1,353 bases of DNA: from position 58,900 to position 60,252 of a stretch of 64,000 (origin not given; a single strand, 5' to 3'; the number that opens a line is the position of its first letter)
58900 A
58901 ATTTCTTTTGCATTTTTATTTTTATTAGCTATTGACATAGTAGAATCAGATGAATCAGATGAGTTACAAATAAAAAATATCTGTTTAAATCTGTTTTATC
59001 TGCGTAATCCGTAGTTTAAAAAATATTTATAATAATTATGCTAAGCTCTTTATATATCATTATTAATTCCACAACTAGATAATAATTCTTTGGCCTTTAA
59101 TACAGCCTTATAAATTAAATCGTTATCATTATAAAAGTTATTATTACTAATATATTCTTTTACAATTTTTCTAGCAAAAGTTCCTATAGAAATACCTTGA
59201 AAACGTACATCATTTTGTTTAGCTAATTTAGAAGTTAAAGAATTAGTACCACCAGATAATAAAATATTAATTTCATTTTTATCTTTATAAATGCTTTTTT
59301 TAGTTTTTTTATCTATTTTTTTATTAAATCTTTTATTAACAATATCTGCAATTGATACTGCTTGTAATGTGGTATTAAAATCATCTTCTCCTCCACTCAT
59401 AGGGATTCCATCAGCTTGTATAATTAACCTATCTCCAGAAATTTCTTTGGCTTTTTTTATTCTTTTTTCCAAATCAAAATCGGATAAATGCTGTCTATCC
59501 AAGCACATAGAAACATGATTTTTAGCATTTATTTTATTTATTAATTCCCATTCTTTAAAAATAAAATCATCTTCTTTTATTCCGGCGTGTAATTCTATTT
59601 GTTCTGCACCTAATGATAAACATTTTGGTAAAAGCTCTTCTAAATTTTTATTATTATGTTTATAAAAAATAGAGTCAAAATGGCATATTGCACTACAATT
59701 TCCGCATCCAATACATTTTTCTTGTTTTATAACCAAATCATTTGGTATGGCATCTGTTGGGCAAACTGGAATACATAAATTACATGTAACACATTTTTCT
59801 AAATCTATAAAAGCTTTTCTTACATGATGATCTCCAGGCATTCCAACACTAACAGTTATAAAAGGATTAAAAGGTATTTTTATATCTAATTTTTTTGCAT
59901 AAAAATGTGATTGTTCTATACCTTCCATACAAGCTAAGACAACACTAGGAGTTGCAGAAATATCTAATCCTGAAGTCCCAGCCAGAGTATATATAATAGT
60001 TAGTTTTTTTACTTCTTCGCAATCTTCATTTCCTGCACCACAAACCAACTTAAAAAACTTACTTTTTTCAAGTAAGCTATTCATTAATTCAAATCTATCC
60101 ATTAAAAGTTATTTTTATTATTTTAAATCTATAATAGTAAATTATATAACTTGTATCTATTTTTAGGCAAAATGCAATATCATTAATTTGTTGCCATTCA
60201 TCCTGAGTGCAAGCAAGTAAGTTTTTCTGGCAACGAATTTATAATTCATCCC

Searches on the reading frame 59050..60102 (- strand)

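Call 57: search_protein_families(library=pfam, proteins=[window:59050-60102:-], max_evalue=0.00001)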
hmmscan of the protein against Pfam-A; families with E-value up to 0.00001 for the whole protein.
window:59050-60102:- (350 aa): 10 families
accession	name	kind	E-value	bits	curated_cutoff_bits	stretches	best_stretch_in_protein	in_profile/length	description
PF00037.32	Fer4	-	4.6e-12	45.7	21.1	1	98-119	2-23/24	4Fe-4S binding domain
PF12838.12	Fer4_7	-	9.7e-10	39.2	27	0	94-118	28-52/52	4Fe-4S dicluster domain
PF12837.12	Fer4_6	-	2.6e-09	37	25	0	98-119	3-24/24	4Fe-4S binding domain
PF12797.12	Fer4_2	-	9.4e-09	35.1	24.5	0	124-141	4-21/22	4Fe-4S binding domain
PF14697.11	Fer4_21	-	1.2e-08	35.4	35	0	99-119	36-57/59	4Fe-4S dicluster domain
PF12617.14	LdpA_C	-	3.7e-07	30.4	22.2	1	167-341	8-182/184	Light dependent period A C-terminal domain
PF13237.11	Fer4_10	-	4.5e-07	30.1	25.5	1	98-140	3-52/53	4Fe-4S dicluster domain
PF13187.11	Fer4_9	-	5.4e-07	30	27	0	96-119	34-52/52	4Fe-4S dicluster domain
PF25160.1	LdpA_Fe-S-bd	-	6.3e-07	29.5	27.6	1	110-145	9-43/49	LdpA Fe-S cluster-binding domain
PF12800.12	Fer4_4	-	9.4e-06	26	24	0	102-116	2-16/17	4Fe-4S binding domain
